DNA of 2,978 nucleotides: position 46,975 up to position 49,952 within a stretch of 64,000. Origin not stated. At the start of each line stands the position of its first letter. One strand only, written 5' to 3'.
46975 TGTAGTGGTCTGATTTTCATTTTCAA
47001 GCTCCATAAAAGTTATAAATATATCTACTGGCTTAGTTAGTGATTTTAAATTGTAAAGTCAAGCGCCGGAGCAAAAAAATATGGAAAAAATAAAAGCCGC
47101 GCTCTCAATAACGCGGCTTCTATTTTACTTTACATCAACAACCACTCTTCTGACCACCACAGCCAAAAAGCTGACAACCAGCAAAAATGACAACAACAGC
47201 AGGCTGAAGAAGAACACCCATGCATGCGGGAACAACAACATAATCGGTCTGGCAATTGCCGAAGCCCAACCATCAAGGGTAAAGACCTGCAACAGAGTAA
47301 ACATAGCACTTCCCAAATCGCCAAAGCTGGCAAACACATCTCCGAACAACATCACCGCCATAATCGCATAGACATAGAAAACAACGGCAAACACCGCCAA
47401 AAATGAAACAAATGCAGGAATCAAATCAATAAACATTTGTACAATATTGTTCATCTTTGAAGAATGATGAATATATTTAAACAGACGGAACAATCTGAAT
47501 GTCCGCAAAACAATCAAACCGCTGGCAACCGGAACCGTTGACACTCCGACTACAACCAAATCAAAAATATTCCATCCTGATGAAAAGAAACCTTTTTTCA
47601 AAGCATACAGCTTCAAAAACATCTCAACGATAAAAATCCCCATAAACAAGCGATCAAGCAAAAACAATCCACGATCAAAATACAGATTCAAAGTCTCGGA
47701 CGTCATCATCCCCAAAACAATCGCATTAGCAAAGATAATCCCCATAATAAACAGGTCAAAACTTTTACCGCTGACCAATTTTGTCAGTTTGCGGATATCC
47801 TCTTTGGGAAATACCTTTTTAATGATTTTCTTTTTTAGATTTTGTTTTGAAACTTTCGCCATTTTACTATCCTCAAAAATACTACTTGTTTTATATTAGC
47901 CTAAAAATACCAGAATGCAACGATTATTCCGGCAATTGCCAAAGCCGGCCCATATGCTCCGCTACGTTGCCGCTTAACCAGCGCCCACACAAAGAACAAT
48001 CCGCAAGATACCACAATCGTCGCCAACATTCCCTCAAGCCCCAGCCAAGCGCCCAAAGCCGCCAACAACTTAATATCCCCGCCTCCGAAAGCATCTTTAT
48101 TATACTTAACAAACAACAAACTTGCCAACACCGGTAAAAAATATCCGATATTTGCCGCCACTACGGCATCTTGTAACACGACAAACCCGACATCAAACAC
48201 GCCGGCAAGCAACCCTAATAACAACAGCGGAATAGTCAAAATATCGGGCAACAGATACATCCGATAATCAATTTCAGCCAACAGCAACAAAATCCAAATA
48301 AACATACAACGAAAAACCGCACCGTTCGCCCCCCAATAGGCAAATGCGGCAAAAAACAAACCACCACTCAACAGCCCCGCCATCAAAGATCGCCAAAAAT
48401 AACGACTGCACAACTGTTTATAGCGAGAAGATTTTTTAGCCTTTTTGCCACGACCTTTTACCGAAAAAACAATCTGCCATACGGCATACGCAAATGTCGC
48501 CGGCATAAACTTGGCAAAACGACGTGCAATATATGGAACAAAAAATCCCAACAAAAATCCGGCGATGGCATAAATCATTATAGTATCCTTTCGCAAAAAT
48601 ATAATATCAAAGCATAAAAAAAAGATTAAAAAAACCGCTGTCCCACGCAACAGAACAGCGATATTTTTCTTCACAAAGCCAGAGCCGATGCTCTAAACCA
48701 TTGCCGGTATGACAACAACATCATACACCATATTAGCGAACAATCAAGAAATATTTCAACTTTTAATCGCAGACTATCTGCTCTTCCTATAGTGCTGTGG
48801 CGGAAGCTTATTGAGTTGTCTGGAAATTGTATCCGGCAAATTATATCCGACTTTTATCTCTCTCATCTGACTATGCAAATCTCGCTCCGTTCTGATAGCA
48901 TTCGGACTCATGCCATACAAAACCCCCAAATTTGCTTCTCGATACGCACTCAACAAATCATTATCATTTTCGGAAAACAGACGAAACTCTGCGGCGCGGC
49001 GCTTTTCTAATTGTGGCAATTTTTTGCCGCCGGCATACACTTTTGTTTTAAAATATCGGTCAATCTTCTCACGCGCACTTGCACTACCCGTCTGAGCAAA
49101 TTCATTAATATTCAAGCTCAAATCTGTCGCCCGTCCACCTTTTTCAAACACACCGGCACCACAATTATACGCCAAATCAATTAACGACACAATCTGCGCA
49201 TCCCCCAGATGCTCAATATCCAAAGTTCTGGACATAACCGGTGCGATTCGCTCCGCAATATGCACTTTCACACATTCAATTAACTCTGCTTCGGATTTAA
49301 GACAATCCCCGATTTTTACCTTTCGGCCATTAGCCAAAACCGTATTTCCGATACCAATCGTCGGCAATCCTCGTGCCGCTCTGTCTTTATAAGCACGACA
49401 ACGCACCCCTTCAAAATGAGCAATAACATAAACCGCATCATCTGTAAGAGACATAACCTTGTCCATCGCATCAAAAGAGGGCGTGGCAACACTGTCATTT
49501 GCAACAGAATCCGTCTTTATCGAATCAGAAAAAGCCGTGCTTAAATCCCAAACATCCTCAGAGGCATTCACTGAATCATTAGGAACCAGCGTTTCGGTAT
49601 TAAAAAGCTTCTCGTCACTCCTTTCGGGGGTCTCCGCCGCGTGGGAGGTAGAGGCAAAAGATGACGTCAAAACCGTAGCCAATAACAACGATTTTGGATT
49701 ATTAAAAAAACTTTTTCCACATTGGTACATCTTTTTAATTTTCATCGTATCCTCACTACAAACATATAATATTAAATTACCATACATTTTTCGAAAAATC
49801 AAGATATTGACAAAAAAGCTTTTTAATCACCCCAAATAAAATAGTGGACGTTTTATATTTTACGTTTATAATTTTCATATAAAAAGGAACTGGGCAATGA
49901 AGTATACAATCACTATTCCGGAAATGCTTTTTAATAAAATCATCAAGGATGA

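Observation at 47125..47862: BacNaV-type voltage-gated channel with a non-canonical TLDGWAS selectivity filter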

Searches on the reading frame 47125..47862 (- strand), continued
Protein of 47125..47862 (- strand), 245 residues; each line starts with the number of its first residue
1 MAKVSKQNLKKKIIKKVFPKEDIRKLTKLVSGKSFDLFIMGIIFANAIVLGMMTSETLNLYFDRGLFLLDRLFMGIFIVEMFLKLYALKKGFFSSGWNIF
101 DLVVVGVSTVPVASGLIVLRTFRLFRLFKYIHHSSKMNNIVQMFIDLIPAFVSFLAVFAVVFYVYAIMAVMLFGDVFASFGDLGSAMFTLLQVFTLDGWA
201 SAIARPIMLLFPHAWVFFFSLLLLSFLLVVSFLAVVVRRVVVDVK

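Call 41: predict_structure(alignment_id=A1)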
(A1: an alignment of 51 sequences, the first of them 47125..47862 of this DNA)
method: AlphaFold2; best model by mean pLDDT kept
length: 245 residues; sequences in the alignment: 51
mean_pLDDT: 77.1   pTM: 0.54
mean pLDDT of the five models: 77.1, 76.7, 76.6, 70.8, 67.3
residues with pLDDT >= 90: 68; 70-90: 104; 50-70: 59; < 50: 14
segments of 3 or more residues with pLDDT < 50: 1-5, 8-12
pLDDT, mean of each block of 10 residues (from residue 1): 44 51 65 75 79 68 67 80 78 73 75 62 70 66 83 93 95 93 92 81 90 93 93 90 69
secondary structure, 60 per line:
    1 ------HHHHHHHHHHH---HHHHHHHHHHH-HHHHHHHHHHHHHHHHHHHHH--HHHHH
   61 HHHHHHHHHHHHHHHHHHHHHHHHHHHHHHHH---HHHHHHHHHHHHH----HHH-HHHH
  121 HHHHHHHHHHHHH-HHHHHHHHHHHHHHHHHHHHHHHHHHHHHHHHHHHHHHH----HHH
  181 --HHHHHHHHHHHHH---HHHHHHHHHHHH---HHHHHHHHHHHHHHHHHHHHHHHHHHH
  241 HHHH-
elements in order: H7-17 H21-31 H33-53 H56-92 H96-108 H117-133 H135-173 H183-195 H199-210 H214-244

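Call 45: fold_search(model_id=the predicted structure, library=pdb)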
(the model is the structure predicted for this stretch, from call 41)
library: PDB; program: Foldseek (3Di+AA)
matches with E <= 10: 518; with E <= 0.001: 166
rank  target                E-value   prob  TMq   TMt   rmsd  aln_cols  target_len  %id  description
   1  9uc2                  1.9e-12  1.00  0.69  0.73   4.5       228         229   34  Crystal structure of voltage-gated sodium channel NavAb N49K/S178A mutant (released 2026-02-18)
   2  9uc1                  2.0e-12  1.00  0.68  0.73   4.6       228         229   34  Crystal structure of voltage-gated sodium channel NavAb N49K/S178T mutant (released 2026-02-18)
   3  3rvy_A                2.0e-12  1.00  0.66  0.72   4.6       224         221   35  Crystal structure of the NavAb voltage-gated sodium channel (Ile217Cys, 2.7 A) (released 2011-07-13)
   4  3rvz_A                3.7e-12  1.00  0.66  0.72   4.4       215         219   35  Crystal structure of the NavAb voltage-gated sodium channel (Ile217Cys, 2.8 A) (released 2011-07-13)
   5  6c1m_A                4.1e-12  1.00  0.68  0.72   5.1       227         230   33  NavAb NormoPP mutant (released 2018-05-16)
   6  6c1k_A                4.3e-12  1.00  0.66  0.72   4.5       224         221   35  HypoPP mutant with ligand1 (released 2018-05-16)
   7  5kls_A                4.5e-12  1.00  0.66  0.72   4.5       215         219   36  Structure of CavAb in complex with Br-dihydropyridine derivative UK-59811 (released 2016-08-31)
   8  6p6y                  4.5e-12  1.00  0.68  0.69   4.6       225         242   34  Crystal structure of voltage-gated sodium channel NavAb V100C/Q150C disulfide crosslinked mutant in the activated state (released 2019-08-14)
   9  9uc4                  5.0e-12  1.00  0.68  0.72   4.6       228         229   34  Crystal structure of voltage-gated sodium channel NavAb N49K/S178T/T206A mutant (released 2026-02-18)
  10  8dj0                  5.8e-12  1.00  0.68  0.69   4.6       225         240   34  Crystal structure of NavAb L123T as a basis for the human Nav1.7 Inherited Erythromelalgia I848T mutation (released 2023-04-12)
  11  3rw0_A                6.7e-12  1.00  0.66  0.72   4.6       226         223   35  Crystal structure of the NavAb voltage-gated sodium channel (Met221Cys, 2.95 A) (released 2011-07-13)
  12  6mvy_A                7.1e-12  1.00  0.69  0.74   4.2       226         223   35  NavAb voltage-gated sodium channel, residues 1-226, crystallized in the presence of Class 1B Anti-arrhythmic drug Lido (released 2018-12-05)
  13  8dj1                  7.1e-12  1.00  0.68  0.70   4.5       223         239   34  Crystal structure of NavAb V126T as a basis for the human Nav1.7 Inherited Erythromelalgia S241T mutation (released 2023-04-12)
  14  6c1m_B                7.4e-12  1.00  0.68  0.73   4.4       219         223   34  NavAb NormoPP mutant (released 2018-05-16)
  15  5vb2_D                7.4e-12  1.00  0.68  0.63   4.6       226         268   35  Crystal structure of the NavAb voltage-gated sodium channel in a closed conformation (released 2017-04-05)
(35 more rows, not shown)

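Call 55: list_cluster_members(proteins=[P0121, P0124, P0125, P0134, P0139, P0141, P0170, P0247, P0199, P0165])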
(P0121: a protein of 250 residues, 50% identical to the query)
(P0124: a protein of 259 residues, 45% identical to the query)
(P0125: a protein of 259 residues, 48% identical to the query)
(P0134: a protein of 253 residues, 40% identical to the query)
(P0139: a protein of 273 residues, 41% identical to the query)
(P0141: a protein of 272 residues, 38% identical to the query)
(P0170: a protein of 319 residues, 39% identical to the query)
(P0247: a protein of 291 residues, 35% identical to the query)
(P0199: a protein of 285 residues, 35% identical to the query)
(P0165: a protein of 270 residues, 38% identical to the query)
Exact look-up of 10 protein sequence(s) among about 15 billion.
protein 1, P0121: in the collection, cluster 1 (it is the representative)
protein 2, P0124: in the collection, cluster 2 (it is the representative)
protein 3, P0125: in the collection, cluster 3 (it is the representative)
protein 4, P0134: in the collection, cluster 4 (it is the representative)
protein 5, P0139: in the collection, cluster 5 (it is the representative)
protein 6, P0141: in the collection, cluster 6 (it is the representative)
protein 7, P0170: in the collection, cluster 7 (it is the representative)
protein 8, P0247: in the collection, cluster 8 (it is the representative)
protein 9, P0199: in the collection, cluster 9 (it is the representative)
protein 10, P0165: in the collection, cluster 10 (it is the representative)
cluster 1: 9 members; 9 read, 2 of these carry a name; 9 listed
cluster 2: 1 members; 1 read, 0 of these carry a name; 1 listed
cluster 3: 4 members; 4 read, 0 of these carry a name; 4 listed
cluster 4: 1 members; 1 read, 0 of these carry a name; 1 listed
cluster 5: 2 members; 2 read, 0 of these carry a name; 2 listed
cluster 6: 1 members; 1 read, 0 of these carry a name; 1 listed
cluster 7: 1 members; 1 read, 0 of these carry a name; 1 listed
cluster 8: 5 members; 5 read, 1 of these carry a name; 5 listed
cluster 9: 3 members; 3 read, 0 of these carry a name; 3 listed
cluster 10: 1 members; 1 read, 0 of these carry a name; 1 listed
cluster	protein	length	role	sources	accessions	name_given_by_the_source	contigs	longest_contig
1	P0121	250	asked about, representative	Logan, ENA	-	-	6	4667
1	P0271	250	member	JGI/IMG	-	voltage-gated sodium channel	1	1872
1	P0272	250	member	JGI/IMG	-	voltage-gated sodium channel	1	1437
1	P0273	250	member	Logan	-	-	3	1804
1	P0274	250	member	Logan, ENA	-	-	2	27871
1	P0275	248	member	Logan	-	-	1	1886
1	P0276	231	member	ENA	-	-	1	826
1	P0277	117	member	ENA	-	-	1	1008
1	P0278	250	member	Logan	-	-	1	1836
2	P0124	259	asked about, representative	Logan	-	-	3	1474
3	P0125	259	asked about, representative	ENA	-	-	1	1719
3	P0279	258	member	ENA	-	-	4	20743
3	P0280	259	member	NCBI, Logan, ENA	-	-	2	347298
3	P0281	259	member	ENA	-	-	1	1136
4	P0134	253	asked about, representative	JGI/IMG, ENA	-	-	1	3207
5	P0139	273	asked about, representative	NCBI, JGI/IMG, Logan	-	-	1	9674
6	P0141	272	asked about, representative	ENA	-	-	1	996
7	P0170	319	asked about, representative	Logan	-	-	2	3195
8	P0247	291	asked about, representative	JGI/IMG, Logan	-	-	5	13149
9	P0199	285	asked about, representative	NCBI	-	-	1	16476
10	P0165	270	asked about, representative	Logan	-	-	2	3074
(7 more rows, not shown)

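Call 58: find_encoding_contigs(protein=P0280, flank=5000, max_places=3)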
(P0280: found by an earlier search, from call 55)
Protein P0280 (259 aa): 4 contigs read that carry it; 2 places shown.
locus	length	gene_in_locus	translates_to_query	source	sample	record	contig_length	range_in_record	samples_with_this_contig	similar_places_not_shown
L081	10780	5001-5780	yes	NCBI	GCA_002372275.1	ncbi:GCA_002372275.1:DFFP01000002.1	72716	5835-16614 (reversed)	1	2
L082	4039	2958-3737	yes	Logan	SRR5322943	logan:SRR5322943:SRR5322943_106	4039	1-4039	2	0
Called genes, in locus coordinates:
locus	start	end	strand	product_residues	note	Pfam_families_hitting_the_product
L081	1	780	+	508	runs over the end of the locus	-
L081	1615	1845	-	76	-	-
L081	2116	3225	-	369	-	PF01926:MMR_HSR1, PF02421:FeoB_N, PF06071:YchF-GTPase_C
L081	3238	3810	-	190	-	PF01195:Pept_tRNA_hydro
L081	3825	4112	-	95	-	PF01386:Ribosomal_L25p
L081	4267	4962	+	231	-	PF01478:Peptidase_A24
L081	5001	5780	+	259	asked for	PF00520:Ion_trans, PF08016:PKD_channel (faint)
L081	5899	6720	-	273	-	PF13306:LRR_5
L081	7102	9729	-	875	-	PF01411:tRNA-synt_2c, PF07973:tRNA_SAD, PF02272:DHHA1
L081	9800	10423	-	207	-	-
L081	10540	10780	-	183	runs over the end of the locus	PF13505:OMP_b-brl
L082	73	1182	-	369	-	PF01926:MMR_HSR1, PF02421:FeoB_N, PF06071:YchF-GTPase_C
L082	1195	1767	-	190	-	PF01195:Pept_tRNA_hydro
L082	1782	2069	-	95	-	PF01386:Ribosomal_L25p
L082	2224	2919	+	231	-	PF01478:Peptidase_A24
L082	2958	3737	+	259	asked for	PF00520:Ion_trans, PF08016:PKD_channel (faint)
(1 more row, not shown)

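Call 59: find_encoding_contigs(protein=P0274, flank=4000, max_places=2)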
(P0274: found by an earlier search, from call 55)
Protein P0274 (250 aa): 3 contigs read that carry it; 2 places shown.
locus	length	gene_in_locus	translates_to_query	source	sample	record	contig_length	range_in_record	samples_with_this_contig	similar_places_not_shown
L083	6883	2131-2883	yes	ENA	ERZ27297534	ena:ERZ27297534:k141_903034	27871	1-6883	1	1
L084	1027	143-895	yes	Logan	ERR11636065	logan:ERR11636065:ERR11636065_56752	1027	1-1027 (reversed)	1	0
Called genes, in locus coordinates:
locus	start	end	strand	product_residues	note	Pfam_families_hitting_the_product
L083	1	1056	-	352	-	?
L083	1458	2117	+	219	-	PF01478:Peptidase_A24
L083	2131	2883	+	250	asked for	PF00520:Ion_trans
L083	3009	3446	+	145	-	PF03946:Ribosomal_L11_N, PF00298:Ribosomal_L11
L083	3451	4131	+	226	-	PF00687:Ribosomal_L1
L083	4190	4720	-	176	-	PF00578:AhpC-TSA, PF08534:Redoxin, PF13098:Thioredoxin_2 (weak), PF13905:Thioredoxin_8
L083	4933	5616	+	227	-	PF00092:VWA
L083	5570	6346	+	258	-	PF13672:PP2C_2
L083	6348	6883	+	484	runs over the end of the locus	PF00069:Pkinase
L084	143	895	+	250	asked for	PF00520:Ion_trans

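Call 60: find_encoding_contigs(protein=P0139, flank=4000, max_places=2)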
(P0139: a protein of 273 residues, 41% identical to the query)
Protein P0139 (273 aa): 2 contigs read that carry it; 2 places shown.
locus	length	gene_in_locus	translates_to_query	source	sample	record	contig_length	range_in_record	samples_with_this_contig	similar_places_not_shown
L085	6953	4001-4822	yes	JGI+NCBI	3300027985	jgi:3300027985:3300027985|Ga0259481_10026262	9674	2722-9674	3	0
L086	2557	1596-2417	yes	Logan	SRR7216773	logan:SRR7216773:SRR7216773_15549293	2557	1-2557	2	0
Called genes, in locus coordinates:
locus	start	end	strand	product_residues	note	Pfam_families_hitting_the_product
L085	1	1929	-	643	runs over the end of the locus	PF00027:cNMP_binding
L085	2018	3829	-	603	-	PF00027:cNMP_binding, PF13424:TPR_12 (faint)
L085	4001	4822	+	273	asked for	PF00520:Ion_trans, PF08016:PKD_channel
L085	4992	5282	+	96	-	PF00166:Cpn10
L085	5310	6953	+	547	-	PF00118:Cpn60_TCP1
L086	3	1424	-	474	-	?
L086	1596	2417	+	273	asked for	PF00520:Ion_trans, PF08016:PKD_channel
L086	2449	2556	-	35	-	?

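Call 61: find_encoding_contigs(protein=P0134, flank=4000, max_places=2)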
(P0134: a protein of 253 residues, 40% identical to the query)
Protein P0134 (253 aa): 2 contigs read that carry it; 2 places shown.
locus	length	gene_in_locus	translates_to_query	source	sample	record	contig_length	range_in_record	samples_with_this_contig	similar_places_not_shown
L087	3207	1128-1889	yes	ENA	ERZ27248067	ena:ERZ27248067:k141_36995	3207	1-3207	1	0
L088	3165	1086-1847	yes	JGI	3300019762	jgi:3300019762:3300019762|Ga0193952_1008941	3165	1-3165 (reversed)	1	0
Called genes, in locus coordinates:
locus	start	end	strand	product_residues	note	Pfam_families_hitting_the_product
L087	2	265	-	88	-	?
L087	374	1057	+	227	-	PF01478:Peptidase_A24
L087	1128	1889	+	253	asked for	PF00520:Ion_trans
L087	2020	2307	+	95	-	PF00166:Cpn10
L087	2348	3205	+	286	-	?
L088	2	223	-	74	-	?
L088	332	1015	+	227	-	PF01478:Peptidase_A24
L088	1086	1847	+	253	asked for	PF00520:Ion_trans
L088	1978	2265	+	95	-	PF00166:Cpn10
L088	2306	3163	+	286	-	?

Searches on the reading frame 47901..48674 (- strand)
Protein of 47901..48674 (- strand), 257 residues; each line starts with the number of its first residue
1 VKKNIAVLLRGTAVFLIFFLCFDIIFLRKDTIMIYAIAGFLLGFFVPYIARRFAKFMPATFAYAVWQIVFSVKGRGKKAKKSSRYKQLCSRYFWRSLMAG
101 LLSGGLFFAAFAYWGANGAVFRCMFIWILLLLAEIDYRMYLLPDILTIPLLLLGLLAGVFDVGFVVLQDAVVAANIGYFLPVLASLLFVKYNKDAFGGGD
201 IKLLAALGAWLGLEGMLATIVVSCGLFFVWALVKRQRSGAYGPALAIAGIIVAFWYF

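Call 16: search_protein_families(library=pfam, proteins=[window:47901-48674:-], max_evalue=0.001)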
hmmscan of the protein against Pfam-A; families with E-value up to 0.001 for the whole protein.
window:47901-48674:- (257 aa): 1 family
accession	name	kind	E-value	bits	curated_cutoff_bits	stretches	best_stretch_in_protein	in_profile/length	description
PF01478.23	Peptidase_A24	-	2.3e-17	63.8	26.5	1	123-231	1-103/104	Type IV leader peptidase family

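Call 43: search_protein_families(library=ncbifam, proteins=[window:47901-48674:-], max_evalue=0.0001)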
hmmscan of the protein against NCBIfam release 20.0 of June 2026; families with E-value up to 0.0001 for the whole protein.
window:47901-48674:- (257 aa): 0 families

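Call 65: find_homologous_proteins(query=window:47901-48578:-, max_evalue=0.00001)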
Query window:47901-48578:- (225 aa): 1225 proteins with E <= 0.00001 among 8000 candidates; the best 120 are listed.
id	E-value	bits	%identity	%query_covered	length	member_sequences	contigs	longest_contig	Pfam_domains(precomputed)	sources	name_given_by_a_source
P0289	6.4e-134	463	97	100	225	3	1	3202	PF01478.24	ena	-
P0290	3.9e-119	415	86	100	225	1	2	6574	PF01478.24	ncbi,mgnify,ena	mgnify:CR=1 FL=1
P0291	8.4e-115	400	84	100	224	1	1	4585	PF01478.24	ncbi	-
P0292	1.4e-102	360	78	100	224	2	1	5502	PF01478.24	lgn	-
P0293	2.3e-79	284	64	100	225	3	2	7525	PF01478.24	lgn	-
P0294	1.6e-77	278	64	100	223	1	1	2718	PF01478.24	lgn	-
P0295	2.9e-77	278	63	100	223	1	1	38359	PF01478.24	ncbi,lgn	-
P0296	4.4e-77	277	63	100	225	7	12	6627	PF01478.24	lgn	-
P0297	6.1e-76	273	63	100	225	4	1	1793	PF01478.24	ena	-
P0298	1.9e-73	265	60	100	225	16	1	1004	PF01478.24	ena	-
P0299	5.4e-72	260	57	100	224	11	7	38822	PF01478.24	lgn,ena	-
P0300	2.9e-69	251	58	100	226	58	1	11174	PF01478.24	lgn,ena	-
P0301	8.8e-69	250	58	100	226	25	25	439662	PF01478.24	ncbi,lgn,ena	-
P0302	1.6e-67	246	57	100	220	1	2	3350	PF01478.24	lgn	-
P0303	1.4e-66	243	56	100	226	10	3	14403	PF01478.24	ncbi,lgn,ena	-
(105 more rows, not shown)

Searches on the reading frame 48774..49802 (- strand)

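Call 16: search_protein_families(library=pfam, proteins=[window:48774-49802:-], max_evalue=0.001)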
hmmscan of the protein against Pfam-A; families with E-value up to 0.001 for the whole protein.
window:48774-49802:- (342 aa): 1 family
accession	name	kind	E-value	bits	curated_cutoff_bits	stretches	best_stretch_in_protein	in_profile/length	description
PF00959.24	Phage_lysozyme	-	3e-15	57.1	22.3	1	129-272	2-125/125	Phage lysozyme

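Call 43: search_protein_families(library=ncbifam, proteins=[window:48774-49802:-], max_evalue=0.0001)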
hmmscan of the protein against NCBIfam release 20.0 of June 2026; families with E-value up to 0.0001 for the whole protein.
window:48774-49802:- (342 aa): 1 family
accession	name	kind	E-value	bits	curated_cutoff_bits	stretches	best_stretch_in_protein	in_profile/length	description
NF058676.1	BaGTA_endo_BgtA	equivalog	1.6e-09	37.6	315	1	120-279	5-148/220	gene transfer agent endolysin BgtA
